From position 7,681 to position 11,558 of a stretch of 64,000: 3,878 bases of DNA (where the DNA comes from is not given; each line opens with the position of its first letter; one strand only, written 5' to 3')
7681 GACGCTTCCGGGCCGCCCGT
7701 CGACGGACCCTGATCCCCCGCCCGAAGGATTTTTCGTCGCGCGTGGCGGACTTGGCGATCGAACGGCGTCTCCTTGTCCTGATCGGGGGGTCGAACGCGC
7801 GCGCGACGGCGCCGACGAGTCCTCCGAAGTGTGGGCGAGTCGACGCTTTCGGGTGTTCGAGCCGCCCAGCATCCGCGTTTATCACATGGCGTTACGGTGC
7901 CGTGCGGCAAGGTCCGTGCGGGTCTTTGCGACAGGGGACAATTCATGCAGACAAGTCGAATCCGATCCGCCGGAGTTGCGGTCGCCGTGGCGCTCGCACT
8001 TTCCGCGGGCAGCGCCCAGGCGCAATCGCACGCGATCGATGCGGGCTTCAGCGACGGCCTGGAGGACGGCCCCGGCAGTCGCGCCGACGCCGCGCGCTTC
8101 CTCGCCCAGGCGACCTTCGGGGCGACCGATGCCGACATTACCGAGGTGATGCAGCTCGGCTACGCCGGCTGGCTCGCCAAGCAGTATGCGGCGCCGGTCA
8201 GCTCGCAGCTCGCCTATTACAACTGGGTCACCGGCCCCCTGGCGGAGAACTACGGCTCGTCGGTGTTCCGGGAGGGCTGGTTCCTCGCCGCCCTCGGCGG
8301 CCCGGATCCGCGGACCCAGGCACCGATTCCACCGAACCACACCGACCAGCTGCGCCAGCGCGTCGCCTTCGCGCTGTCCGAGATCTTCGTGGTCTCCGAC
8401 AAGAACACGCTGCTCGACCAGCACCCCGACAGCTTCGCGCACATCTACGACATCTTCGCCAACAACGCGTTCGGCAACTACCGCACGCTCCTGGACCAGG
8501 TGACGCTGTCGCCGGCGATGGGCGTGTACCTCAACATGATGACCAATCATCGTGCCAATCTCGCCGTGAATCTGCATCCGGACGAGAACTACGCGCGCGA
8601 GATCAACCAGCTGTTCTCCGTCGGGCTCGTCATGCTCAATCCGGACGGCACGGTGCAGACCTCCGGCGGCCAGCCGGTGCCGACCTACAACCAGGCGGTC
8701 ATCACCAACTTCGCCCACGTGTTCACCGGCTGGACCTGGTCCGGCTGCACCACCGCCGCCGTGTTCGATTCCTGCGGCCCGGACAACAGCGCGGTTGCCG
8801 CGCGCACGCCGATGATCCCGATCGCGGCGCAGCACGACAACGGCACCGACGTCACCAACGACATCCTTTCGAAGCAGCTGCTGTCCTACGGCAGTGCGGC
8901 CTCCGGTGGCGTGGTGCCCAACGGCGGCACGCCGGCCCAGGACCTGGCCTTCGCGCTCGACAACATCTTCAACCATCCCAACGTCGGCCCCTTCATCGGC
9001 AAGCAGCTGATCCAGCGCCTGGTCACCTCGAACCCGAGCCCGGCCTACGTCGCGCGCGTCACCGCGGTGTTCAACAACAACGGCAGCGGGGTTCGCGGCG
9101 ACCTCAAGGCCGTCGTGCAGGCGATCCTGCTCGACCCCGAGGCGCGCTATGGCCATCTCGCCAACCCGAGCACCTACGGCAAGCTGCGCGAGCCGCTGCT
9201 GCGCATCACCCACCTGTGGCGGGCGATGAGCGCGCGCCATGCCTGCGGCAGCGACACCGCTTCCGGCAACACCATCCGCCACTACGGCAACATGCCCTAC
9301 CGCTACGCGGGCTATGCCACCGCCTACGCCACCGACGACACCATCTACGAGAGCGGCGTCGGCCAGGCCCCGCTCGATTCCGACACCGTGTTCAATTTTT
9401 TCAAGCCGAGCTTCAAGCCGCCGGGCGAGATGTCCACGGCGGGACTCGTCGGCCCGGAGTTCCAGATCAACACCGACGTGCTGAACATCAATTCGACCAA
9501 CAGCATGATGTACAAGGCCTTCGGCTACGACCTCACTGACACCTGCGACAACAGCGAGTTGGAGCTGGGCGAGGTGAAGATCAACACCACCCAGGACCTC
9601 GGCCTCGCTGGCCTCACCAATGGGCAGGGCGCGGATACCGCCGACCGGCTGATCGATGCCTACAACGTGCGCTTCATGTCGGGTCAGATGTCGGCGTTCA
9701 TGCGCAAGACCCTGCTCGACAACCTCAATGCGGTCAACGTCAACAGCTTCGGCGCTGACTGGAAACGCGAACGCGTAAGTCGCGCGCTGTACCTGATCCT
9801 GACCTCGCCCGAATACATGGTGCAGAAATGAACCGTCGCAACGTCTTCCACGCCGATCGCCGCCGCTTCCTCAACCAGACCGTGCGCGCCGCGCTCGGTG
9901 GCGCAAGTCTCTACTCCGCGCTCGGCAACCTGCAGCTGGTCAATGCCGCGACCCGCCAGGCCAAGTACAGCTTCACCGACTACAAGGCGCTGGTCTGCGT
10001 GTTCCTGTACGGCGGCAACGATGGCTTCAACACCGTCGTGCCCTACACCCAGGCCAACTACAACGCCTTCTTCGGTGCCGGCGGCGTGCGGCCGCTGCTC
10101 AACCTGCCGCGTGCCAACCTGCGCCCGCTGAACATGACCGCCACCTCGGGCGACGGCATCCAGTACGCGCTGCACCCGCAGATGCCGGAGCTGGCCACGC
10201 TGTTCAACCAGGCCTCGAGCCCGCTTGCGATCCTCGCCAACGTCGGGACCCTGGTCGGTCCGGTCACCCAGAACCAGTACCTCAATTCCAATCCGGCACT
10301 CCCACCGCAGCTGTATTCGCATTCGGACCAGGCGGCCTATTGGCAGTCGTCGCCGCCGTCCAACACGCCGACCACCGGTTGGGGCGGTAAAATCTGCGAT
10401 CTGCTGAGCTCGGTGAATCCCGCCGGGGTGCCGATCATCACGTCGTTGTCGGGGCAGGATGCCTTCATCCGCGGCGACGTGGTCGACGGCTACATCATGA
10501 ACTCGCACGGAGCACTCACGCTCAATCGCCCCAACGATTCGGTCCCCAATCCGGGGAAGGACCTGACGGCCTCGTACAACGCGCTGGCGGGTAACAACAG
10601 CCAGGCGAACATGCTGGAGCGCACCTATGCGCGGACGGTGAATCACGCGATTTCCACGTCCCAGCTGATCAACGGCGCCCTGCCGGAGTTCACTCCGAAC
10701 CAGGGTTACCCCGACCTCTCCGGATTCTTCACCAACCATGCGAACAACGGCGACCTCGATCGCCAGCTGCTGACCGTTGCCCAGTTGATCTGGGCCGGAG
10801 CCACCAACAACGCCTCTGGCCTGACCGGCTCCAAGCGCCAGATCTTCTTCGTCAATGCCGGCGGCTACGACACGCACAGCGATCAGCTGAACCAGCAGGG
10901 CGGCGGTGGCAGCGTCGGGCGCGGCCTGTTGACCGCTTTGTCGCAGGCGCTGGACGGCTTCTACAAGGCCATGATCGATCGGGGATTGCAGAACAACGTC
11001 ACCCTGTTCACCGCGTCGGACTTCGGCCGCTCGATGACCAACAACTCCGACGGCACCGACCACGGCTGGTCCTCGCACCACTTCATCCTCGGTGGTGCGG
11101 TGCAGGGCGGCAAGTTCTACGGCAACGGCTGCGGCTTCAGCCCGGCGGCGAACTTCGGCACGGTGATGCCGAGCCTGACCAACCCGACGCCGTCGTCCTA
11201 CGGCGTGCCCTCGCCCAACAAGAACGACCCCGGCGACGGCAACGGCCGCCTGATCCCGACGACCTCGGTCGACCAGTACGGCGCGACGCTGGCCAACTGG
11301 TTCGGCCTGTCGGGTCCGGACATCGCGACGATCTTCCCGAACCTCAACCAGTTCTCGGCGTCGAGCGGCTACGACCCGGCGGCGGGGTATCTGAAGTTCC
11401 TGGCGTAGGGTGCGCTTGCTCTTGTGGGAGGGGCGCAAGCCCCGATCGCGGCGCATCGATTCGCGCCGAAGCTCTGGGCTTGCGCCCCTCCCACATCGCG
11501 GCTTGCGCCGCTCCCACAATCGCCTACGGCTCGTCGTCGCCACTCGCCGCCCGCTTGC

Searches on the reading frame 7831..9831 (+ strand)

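Call 101: search_protein_families(library=pfam, proteins=[window:7831-9831:+], max_evalue=0.00001)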
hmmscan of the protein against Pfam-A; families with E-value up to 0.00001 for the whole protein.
window:7831-9831:+ (666 aa): 1 family
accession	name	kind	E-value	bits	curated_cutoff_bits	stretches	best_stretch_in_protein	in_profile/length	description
PF08811.16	DUF1800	-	2.9e-71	241.3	26.1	1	89-664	1-419/419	Protein of unknown function (DUF1800)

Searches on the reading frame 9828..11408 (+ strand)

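Call 101: search_protein_families(library=pfam, proteins=[window:9828-11408:+], max_evalue=0.00001)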
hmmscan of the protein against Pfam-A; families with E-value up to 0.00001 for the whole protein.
window:9828-11408:+ (526 aa): 1 family
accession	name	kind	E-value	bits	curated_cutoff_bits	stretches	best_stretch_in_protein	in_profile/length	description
PF07394.17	DUF1501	-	4.8e-30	105.4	27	1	53-434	2-336/390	Protein of unknown function (DUF1501)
